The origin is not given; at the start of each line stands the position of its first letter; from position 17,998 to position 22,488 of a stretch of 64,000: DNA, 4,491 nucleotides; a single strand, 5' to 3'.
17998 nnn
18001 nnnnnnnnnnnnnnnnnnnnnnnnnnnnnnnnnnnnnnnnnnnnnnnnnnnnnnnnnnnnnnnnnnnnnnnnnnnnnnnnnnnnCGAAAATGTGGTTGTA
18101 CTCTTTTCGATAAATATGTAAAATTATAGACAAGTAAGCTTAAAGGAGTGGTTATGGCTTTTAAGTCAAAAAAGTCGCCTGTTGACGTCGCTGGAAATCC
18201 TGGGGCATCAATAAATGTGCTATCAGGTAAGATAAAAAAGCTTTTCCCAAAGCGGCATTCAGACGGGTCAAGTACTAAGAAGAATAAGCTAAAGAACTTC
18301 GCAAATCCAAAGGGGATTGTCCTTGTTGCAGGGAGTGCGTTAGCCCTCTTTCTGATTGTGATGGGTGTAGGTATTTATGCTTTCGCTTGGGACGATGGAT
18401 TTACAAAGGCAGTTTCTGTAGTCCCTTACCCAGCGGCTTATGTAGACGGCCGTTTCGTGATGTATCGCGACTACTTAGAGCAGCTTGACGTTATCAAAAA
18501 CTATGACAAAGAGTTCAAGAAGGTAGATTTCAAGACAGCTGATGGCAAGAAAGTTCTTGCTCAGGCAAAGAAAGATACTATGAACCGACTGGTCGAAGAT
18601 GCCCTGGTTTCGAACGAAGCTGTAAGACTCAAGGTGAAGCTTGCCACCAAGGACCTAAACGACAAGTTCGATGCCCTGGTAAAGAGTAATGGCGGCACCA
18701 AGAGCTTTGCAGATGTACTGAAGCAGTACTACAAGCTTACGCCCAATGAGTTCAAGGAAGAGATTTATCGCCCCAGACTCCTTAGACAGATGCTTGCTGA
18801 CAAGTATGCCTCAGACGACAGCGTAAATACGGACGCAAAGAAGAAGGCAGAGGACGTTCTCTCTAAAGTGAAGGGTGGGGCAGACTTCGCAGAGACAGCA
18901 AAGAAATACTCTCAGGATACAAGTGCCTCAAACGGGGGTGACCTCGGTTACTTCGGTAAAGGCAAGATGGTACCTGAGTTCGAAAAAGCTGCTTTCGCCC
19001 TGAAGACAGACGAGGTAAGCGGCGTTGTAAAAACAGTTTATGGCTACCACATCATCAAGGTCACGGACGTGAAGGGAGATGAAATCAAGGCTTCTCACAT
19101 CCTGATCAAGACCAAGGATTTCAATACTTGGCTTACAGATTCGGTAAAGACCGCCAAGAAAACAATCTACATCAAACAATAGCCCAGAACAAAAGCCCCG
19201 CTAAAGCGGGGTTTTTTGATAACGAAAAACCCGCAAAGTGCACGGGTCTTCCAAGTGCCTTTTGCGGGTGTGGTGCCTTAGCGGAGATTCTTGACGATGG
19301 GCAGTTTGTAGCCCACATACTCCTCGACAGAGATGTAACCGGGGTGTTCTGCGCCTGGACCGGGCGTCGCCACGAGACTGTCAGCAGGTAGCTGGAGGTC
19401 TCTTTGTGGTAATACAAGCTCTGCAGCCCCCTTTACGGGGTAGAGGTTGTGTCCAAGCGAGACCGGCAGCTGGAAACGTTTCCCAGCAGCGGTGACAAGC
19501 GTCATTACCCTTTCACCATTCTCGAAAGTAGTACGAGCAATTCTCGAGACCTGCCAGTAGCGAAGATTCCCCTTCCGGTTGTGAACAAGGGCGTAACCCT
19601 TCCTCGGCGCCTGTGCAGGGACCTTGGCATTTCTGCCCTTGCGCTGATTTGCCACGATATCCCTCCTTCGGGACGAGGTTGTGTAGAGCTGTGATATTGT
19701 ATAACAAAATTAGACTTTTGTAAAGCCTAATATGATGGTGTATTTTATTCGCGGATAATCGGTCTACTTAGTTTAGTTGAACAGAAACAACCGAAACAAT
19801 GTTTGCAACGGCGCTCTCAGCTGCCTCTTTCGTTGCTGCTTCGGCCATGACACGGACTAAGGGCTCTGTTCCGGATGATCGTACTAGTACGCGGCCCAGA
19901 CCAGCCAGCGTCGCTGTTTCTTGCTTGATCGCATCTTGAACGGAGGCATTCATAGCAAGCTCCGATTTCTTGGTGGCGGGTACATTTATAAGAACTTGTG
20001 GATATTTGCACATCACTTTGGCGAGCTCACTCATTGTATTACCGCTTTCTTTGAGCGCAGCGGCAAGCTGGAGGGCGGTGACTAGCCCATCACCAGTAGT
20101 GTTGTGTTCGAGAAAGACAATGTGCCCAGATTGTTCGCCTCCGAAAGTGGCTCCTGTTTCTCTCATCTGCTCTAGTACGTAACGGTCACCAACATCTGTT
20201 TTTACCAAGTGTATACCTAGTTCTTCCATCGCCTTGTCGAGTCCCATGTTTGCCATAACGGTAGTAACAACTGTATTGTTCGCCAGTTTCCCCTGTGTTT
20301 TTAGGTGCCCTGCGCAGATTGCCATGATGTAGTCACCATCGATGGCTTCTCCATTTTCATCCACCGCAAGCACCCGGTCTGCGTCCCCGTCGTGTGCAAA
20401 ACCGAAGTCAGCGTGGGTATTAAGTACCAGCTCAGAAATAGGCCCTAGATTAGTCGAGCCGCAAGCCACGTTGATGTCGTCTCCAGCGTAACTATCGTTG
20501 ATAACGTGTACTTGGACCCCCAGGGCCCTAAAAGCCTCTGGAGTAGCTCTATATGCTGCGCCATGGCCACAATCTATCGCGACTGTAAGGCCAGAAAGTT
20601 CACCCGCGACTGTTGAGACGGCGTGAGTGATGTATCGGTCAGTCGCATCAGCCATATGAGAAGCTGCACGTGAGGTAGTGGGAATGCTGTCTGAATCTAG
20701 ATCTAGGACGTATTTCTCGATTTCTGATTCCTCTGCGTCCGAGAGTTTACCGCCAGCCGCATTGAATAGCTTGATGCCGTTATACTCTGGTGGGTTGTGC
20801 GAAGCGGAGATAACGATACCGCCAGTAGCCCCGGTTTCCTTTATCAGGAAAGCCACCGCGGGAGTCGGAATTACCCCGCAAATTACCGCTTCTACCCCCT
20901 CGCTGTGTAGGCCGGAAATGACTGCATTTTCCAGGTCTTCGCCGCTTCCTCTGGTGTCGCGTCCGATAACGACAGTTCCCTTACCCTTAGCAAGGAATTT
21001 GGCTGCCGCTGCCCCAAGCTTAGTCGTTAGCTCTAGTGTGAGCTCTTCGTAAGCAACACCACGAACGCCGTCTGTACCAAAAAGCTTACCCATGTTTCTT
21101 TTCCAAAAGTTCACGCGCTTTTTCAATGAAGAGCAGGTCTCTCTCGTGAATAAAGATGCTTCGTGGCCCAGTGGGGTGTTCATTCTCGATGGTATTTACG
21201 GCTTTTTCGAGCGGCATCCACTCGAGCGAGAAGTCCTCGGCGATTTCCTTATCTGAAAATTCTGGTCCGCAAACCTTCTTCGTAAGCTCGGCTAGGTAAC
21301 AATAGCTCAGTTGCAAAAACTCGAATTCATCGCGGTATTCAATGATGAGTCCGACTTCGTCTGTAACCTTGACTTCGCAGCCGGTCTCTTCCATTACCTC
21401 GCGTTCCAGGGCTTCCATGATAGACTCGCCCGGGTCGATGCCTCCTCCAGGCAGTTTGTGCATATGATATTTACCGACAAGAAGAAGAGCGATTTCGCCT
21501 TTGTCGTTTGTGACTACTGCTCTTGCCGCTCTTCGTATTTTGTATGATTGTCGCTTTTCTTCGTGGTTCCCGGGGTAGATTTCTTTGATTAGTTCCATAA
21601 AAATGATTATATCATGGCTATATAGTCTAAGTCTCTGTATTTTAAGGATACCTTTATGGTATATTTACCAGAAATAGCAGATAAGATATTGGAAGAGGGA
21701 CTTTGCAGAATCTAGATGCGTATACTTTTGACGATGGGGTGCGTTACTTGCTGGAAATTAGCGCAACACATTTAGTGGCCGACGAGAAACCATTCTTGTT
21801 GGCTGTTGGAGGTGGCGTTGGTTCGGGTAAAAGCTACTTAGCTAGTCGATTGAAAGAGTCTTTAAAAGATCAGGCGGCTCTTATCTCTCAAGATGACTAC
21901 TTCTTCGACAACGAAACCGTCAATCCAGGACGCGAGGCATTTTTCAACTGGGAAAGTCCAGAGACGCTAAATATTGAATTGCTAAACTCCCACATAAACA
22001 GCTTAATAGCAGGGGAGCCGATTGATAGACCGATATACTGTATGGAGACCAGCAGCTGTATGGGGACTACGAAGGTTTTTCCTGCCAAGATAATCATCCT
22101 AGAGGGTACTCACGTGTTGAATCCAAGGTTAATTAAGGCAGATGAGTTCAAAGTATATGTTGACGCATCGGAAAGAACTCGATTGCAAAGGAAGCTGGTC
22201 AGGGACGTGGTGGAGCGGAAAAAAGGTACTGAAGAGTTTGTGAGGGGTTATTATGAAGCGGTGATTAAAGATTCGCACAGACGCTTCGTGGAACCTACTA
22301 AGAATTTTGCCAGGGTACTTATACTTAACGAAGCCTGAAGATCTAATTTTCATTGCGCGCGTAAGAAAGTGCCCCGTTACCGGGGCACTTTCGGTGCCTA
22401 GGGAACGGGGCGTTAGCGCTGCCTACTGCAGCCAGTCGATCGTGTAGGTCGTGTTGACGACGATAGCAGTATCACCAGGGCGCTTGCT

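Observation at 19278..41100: Several discrete GC-rich genes (about 55-60% GC) embedded in an AT-richer genome: likely horizontal acquisitions from a high-GC donor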

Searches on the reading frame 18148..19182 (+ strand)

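Call 6: search_protein_families(library=pfam, proteins=[window:18148-19182:+])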
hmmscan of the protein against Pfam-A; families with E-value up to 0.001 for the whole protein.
window:18148-19182:+ (344 aa): 5 families
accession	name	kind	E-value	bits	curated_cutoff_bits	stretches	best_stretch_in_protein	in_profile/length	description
PF13616.12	Rotamase_3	-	1.9e-30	106.2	22.5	1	222-309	28-116/116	PPIC-type PPIASE domain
PF00639.27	Rotamase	-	1.2e-26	94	21.7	1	225-307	13-97/97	PPIC-type PPIASE domain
PF13145.12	Rotamase_2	-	4e-15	57.1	27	1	189-312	4-112/121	PPIC-type PPIASE domain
PF13624.11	SurA_N_3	-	6.2e-09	36.3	27.2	1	67-215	13-161/162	SurA-like N-terminal domain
PF13623.11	SurA_N_2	-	5.8e-06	26.7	28.5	1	67-173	11-118/145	SurA-like N-terminal domain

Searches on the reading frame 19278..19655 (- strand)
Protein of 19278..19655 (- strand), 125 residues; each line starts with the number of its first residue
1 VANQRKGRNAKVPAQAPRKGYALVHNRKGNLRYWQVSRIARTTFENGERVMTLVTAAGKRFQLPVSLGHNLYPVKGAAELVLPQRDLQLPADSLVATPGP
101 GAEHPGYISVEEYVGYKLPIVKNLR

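Call 4: search_protein_families(library=pfam, proteins=[window:19278-19655:-])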
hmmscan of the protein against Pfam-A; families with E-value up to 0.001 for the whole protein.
window:19278-19655:- (125 aa): 0 families

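Call 5: search_protein_families(library=ncbifam, proteins=[window:19278-19655:-])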
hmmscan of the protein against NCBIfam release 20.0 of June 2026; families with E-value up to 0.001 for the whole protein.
window:19278-19655:- (125 aa): 0 families

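Call 54: search_protein_families(library=pfam, max_evalue=5, proteins=[window:19278-19655:-])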
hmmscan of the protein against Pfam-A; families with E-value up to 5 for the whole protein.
window:19278-19655:- (125 aa): 0 families

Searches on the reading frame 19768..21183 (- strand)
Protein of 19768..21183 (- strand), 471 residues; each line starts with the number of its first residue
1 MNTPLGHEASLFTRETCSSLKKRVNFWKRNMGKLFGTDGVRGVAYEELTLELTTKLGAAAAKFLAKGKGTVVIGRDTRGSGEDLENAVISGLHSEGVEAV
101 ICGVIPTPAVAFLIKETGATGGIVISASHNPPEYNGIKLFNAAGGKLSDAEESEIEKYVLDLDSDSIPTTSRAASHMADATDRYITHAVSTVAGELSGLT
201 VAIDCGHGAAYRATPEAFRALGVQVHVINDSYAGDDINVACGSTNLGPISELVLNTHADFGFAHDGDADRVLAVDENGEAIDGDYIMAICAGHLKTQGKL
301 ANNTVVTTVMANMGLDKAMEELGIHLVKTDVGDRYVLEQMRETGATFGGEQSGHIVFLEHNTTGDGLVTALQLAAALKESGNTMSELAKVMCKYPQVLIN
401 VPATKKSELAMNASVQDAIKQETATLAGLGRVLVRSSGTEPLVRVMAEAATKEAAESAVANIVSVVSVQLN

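Call 4: search_protein_families(library=pfam, proteins=[window:19768-21183:-])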
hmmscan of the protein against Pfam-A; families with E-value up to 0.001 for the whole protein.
window:19768-21183:- (471 aa): 4 families
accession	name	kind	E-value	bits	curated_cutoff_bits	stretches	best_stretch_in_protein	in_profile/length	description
PF02878.22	PGM_PMM_I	-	1.7e-44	151.3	22.5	1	33-161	2-133/138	Phosphoglucomutase/phosphomannomutase, alpha/beta/alpha domain I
PF02880.22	PGM_PMM_III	-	1.3e-40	138.5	20.7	1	282-391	1-112/115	Phosphoglucomutase/phosphomannomutase, alpha/beta/alpha domain III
PF02879.22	PGM_PMM_II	-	1.5e-16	61.2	29.3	1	183-278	2-103/103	Phosphoglucomutase/phosphomannomutase, alpha/beta/alpha domain II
PF00408.26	PGM_PMM_IV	-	4.9e-15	55.8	23.1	1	398-463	1-66/68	Phosphoglucomutase/phosphomannomutase, C-terminal domain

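Call 5: search_protein_families(library=ncbifam, proteins=[window:19768-21183:-])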
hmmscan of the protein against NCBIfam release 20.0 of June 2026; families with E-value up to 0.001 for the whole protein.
window:19768-21183:- (471 aa): 7 families
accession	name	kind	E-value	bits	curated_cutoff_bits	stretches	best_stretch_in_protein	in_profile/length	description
TIGR01455.1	glmM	equivalog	5e-157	523.1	447.55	1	35-467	1-441/442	phosphoglucosamine mutase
TIGR03990.1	Arch_GlmM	equivalog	4.2e-112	375.3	439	1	33-465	2-443/444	phosphoglucosamine mutase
NF007088.0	PRK09542.1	equivalog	3.1e-57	194.6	618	1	32-467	9-454/456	phosphomannomutase/phosphoglucomutase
NF046027.1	PhglucPhmanMutPgmG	equivalog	1.2e-47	162.6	600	1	40-462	15-446/460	phosphoglucomutase/phosphomannomutase PgmG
NF011943.0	PRK15414.1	subfamily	6e-35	121.1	801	1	37-451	9-438/456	phosphomannomutase CpsG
TIGR01132.1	pgm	equivalog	1.3e-17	63.4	778.05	2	35-174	42-193/546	phosphoglucomutase (alpha-D-glucose-1,6-bisphosphate-dependent)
NF005737.0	PRK07564.1-1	equivalog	8.5e-15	54.4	378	2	68-155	50-143/543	alpha-D-glucose phosphate-specific phosphoglucomutase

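Call 10: find_encoding_contigs(protein=window:19768-21183:-, flank=3000, max_places=6)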
Protein window:19768-21183:- (471 aa): no gene with exactly this product is on record in the collection.

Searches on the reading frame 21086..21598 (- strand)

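Call 6: search_protein_families(library=pfam, proteins=[window:21086-21598:-])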
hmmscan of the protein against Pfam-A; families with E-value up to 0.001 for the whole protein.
window:21086-21598:- (170 aa): 1 family
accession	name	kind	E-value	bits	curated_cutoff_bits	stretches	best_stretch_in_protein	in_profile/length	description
PF00293.34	NUDIX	-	2.9e-17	63.4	21.1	1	21-136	2-119/134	NUDIX domain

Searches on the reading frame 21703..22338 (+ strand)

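Call 6: search_protein_families(library=pfam, proteins=[window:21703-22338:+])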
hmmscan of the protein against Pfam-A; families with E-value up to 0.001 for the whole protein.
window:21703-22338:+ (211 aa): 2 families
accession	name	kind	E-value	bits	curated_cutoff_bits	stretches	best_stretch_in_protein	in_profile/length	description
PF00485.24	PRK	-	2e-19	70.6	22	1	33-207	2-187/196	Phosphoribulokinase / Uridine kinase family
PF06414.18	Zeta_toxin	-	6.9e-05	22.8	22.3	1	24-66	10-54/199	Zeta toxin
